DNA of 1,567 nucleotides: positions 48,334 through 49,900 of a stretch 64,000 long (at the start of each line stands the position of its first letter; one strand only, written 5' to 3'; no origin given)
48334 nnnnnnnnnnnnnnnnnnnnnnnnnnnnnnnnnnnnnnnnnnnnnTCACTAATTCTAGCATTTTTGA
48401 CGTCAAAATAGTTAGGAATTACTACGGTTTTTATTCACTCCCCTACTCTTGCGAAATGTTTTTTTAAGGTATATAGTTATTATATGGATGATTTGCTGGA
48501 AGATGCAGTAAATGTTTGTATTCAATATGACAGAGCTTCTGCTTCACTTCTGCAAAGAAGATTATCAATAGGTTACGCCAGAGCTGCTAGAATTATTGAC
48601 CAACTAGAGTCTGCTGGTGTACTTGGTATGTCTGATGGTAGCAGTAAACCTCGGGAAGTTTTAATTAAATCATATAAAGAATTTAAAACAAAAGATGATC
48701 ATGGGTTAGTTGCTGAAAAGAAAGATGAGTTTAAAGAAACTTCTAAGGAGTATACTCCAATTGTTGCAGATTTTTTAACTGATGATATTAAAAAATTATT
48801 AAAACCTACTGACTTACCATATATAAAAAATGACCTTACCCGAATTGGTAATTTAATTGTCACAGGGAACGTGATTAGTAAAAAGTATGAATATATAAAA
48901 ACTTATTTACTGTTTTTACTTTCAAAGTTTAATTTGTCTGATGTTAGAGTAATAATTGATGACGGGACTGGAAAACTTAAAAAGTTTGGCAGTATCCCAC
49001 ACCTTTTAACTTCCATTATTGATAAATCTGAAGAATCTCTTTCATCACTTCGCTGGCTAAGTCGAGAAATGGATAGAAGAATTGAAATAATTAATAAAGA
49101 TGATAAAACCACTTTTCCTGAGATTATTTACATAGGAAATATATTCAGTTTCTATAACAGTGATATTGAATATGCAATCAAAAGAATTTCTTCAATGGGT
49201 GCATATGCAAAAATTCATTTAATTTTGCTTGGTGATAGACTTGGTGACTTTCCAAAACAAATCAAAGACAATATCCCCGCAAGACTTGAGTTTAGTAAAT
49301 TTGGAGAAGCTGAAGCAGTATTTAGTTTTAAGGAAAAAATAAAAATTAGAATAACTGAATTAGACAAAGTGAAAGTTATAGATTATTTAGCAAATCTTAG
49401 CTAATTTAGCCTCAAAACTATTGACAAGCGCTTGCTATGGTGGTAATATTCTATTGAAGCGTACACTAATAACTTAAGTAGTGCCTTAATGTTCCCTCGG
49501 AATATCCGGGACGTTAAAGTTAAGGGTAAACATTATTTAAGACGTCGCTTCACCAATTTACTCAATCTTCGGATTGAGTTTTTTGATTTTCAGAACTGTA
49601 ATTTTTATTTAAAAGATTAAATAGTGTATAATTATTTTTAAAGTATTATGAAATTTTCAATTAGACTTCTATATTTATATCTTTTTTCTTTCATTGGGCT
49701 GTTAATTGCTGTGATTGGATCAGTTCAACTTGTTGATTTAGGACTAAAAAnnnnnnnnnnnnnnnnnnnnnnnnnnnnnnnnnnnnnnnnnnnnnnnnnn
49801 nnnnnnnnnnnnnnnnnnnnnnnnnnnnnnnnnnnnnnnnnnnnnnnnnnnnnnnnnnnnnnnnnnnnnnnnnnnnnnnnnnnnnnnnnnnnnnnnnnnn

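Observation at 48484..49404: FtsK-family protein with the gamma domain at the N-terminus and both Walker motifs degenerate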

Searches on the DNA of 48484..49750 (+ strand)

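Call 65: search_rna_families(source=window, start=49300, end=49750, threshold=evalue, max_evalue=1, show_alignments=2)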
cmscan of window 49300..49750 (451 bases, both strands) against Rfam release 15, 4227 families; matches with E-value up to 1: 1.
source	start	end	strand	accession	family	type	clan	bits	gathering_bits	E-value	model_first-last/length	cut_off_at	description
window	49455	49552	+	RF02964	DUF3800-V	Gene; sRNA;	-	63.5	37.4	5.1e-14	1-96/96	no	DUF3800-V RNA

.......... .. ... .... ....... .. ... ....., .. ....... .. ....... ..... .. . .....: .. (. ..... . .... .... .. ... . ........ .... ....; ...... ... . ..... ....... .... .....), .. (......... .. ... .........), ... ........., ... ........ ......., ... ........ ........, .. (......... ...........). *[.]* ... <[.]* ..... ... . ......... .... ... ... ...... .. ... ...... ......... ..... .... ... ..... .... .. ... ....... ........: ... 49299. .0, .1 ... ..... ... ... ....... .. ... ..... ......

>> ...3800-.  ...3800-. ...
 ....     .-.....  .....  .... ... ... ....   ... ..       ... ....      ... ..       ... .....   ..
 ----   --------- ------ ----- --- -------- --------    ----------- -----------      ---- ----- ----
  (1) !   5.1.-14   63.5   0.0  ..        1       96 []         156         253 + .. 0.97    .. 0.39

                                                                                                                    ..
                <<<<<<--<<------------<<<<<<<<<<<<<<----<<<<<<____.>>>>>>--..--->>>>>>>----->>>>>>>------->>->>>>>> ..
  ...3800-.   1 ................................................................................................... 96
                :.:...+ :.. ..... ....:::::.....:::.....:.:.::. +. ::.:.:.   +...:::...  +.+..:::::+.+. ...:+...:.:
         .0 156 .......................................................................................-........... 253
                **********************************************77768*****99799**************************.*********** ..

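Call 69: search_rna_families(sources=[L001, L002, L006, L086, L087, L092, L094], threshold=gathering)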
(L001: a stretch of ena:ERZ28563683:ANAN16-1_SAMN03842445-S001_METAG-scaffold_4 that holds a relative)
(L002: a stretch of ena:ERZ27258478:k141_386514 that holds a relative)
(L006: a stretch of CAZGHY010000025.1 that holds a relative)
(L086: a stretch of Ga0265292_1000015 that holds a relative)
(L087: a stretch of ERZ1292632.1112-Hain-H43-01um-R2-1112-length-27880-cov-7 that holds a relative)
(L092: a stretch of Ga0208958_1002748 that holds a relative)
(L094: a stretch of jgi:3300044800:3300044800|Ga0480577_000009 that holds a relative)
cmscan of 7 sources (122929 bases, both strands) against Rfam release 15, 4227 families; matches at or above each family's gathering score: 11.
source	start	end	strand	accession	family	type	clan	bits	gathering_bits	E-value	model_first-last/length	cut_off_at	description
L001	11500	11573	+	RF00005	tRNA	Gene; tRNA;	CL00001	72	29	1.7e-13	1-71/71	no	tRNA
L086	18106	18177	+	RF00005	tRNA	Gene; tRNA;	CL00001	72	29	1.7e-13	1-71/71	no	tRNA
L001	11600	11672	+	RF00005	tRNA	Gene; tRNA;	CL00001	71.2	29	2.8e-13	1-71/71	no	tRNA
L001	12422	12492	+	RF00005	tRNA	Gene; tRNA;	CL00001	67.1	29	3.8e-12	1-71/71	no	tRNA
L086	16681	16753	+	RF00005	tRNA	Gene; tRNA;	CL00001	64.9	29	1.6e-11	1-71/71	no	tRNA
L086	8876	8973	+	RF02964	DUF3800-V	Gene; sRNA;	-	63.9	37.4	1e-11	1-96/96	no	DUF3800-V RNA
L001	14445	14517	+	RF00005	tRNA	Gene; tRNA;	CL00001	62.9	29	5.3e-11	1-71/71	no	tRNA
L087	2759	2831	+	RF00005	tRNA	Gene; tRNA;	CL00001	60.7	29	2.2e-10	1-71/71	no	tRNA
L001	385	468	-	RF00005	tRNA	Gene; tRNA;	CL00001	57.4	29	1.7e-09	1-71/71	no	tRNA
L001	2145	2229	+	RF00005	tRNA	Gene; tRNA;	CL00001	55.2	29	7e-09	1-71/71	no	tRNA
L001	2260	2341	+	RF00005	tRNA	Gene; tRNA;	CL00001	54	29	1.5e-08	1-71/71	no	tRNA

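Call 70: search_rna_families(sources=[L096, L098, L101, window], threshold=gathering)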
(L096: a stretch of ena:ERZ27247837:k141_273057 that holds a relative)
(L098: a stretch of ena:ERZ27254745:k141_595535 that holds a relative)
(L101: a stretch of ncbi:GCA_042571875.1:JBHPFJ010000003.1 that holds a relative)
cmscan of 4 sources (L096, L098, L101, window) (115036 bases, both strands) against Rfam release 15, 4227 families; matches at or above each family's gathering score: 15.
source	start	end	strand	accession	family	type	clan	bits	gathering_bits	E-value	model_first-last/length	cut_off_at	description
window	39968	40159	-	RF00028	Intron_gpI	Intron;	-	82.3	50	3.9e-19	1-253/253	no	Group I catalytic intron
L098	1078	1151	+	RF00005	tRNA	Gene; tRNA;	CL00001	72.9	29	8.7e-14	1-71/71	no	tRNA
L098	12195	12267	-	RF00005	tRNA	Gene; tRNA;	CL00001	72.4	29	1.3e-13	1-71/71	no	tRNA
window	61412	61485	-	RF00005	tRNA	Gene; tRNA;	CL00001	69.6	29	7.3e-13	1-71/71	no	tRNA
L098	15435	15506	-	RF00005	tRNA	Gene; tRNA;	CL00001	66.4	29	5.6e-12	1-71/71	no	tRNA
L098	10462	10533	+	RF00005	tRNA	Gene; tRNA;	CL00001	66.1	29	6.9e-12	1-71/71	no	tRNA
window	49455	49552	+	RF02964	DUF3800-V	Gene; sRNA;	-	63.5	37.4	1.3e-11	1-96/96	no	DUF3800-V RNA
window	43326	43398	+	RF00005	tRNA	Gene; tRNA;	CL00001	63.2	29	4.3e-11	1-71/71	no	tRNA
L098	6295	6401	+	RF02964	DUF3800-V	Gene; sRNA;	-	63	37.4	1.8e-11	1-96/96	no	DUF3800-V RNA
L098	1343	1413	+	RF00005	tRNA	Gene; tRNA;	CL00001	62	29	8.9e-11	1-71/71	no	tRNA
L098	909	990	+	RF00005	tRNA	Gene; tRNA;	CL00001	54.5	29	1e-08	1-71/71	no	tRNA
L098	13653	13737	-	RF00005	tRNA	Gene; tRNA;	CL00001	54.3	29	1.2e-08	1-71/71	no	tRNA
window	41308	41378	+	RF00005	tRNA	Gene; tRNA;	CL00001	53.2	29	2.4e-08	1-71/71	no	tRNA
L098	799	881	+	RF00005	tRNA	Gene; tRNA;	CL00001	50.1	29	1.6e-07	1-71/71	no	tRNA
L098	1179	1251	+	RF00005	tRNA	Gene; tRNA;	CL00001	45.8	29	2.6e-06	1-71/71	no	tRNA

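Call 79: search_rna_families(source=L001, start=4660, end=4830, threshold=evalue, max_evalue=1)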
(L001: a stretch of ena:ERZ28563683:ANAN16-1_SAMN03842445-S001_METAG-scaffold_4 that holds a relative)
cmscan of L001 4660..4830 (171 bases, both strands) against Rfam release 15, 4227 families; matches with E-value up to 1: 7.
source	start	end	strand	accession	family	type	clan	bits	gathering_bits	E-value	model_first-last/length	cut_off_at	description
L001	4766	4825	+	RF01859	Phe_leader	Cis-reg; leader;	-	23.3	55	0.049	1-125/125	no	Phenylalanine leader peptide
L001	4706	4826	+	RF02713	MCS4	Gene; sRNA;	-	22.4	56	0.22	1-123/123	no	Mycoplasma sRNA MCS4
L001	4723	4825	+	RF00513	Trp_leader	Cis-reg; leader;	-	21.1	41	0.027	1-100/100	no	Tryptophan operon leader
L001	4759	4830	+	RF01772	rnk_pseudo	Cis-reg; leader;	-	17.2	55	0.78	1-108/108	no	Pseudomonas rnk leader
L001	4703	4824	+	RF00106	RNAI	Gene; antisense;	-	16.2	47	0.58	1-102/102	no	RNAI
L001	4798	4830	-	RF02236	asX2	Gene; sRNA;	-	15.1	70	0.76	55-87/87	5'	Xanthomonas sRNA asX2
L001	4660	4827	+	RF02637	EF0408_EF0409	Gene; sRNA;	-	10.9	440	0.69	234-412/412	5'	Enterococcus sRNA EF0408_EF0409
